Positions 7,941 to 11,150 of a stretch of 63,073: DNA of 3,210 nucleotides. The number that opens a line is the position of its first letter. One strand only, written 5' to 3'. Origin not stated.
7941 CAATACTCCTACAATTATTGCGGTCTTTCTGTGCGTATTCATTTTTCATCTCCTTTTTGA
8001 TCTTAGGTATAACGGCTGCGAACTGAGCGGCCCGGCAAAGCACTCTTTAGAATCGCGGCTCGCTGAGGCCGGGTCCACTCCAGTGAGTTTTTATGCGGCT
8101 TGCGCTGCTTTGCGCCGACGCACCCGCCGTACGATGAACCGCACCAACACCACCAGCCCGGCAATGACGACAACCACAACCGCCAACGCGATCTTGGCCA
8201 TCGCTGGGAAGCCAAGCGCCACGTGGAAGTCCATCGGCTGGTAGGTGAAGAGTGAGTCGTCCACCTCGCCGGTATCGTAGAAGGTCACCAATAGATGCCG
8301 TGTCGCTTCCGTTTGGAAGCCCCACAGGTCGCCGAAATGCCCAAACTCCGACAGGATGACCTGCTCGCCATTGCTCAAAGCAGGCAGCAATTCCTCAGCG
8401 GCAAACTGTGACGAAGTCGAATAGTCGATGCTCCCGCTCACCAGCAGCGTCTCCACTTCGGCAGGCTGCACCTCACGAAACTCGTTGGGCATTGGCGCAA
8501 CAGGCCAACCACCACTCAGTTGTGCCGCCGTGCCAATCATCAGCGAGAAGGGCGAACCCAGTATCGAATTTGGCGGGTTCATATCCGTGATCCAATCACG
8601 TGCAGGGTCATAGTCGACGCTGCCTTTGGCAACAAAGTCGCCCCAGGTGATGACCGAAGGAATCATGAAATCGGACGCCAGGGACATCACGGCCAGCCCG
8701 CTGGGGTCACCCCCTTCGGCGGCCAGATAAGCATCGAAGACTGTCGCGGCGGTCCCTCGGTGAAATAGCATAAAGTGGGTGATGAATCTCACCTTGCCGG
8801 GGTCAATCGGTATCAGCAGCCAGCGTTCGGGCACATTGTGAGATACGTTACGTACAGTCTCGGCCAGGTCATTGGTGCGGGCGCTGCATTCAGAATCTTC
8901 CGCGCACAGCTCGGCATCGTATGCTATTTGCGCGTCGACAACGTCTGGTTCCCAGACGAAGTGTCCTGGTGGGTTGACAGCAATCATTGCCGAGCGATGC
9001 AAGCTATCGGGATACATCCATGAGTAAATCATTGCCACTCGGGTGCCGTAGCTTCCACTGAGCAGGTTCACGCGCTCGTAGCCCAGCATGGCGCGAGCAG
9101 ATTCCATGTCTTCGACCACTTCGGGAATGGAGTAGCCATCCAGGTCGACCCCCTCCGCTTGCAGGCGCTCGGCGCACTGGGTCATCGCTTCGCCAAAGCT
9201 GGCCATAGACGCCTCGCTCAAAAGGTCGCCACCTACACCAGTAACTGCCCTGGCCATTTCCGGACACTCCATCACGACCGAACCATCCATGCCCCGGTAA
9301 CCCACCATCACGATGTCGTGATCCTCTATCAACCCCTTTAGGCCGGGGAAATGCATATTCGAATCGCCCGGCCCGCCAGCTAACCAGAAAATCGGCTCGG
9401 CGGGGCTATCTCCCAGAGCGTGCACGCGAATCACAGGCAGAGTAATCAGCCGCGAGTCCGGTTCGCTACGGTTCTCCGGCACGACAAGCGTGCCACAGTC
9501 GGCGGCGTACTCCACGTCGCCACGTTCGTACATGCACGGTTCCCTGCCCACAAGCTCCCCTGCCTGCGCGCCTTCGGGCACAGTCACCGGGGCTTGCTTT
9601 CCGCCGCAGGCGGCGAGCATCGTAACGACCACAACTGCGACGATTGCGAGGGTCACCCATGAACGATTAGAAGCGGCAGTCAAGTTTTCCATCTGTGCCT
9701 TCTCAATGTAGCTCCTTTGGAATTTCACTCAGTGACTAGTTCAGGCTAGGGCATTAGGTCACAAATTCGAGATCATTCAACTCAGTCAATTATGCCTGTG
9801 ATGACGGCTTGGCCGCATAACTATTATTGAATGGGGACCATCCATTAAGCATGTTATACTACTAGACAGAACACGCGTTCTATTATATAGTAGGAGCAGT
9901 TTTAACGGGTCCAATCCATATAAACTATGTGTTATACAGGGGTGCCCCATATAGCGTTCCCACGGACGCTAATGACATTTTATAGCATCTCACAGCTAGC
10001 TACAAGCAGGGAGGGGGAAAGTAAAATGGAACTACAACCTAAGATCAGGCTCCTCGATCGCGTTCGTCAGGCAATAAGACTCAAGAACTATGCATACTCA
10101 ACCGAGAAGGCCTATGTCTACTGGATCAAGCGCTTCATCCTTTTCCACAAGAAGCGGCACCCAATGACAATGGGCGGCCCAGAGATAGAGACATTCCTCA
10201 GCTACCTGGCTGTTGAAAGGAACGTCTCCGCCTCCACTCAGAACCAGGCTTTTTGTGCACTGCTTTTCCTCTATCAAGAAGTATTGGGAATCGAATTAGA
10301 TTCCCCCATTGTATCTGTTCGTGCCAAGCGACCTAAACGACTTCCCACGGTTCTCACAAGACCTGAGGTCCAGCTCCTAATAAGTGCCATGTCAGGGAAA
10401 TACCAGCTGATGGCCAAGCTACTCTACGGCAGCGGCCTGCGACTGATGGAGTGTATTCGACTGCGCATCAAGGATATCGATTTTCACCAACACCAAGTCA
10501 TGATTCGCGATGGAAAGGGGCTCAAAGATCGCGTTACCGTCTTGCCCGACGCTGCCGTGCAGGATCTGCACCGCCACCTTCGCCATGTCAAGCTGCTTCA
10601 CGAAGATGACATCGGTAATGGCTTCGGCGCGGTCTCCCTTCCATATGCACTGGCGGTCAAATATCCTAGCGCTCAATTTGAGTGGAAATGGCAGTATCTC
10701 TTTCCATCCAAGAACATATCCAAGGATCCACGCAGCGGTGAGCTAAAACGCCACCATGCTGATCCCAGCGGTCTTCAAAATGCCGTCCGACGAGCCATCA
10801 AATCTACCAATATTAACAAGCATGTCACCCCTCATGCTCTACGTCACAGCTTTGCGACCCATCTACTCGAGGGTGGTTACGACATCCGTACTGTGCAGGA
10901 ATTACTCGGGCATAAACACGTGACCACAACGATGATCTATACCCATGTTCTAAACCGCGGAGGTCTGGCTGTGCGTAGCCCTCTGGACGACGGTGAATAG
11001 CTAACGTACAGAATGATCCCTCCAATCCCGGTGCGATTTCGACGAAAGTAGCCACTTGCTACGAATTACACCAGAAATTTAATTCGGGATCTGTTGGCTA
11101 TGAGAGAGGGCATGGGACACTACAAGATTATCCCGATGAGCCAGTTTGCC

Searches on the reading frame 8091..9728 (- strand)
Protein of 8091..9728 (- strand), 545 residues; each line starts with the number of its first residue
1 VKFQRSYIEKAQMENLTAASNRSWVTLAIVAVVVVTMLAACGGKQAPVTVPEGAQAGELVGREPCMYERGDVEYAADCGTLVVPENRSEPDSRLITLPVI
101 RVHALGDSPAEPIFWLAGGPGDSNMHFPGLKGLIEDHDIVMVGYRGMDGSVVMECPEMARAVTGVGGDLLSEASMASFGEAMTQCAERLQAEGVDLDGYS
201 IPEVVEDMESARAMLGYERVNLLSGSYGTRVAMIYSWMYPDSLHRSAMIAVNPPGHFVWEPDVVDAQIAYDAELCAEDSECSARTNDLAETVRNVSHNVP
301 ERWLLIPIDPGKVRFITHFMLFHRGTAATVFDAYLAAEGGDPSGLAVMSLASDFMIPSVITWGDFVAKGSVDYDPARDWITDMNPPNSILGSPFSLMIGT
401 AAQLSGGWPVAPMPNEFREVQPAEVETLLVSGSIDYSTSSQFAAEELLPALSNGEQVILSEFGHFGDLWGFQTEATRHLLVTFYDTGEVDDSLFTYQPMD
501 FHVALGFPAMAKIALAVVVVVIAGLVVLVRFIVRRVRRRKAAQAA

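Call 71: search_protein_families(library=pfam, proteins=[window:8091-9728:-], max_evalue=0.001)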
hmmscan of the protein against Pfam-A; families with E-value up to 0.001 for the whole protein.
window:8091-9728:- (545 aa): 1 family
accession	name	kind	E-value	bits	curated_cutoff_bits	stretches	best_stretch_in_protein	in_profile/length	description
PF00561.26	Abhydrolase_1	-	4.5e-06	27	25.8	1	113-253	3-103/245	alpha/beta hydrolase fold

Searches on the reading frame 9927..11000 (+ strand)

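Call 71: search_protein_families(library=pfam, proteins=[window:9927-11000:+], max_evalue=0.001)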
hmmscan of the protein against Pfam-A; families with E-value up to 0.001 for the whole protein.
window:9927-11000:+ (357 aa): 2 families
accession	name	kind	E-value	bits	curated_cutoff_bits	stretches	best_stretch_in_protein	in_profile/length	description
PF00589.27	Phage_integrase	-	4.7e-38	131.1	27.1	1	142-342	2-169/172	Phage integrase family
PF13495.12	Phage_int_SAM_4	-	4e-32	110.9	27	1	42-124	1-83/85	Phage integrase, N-terminal SAM-like domain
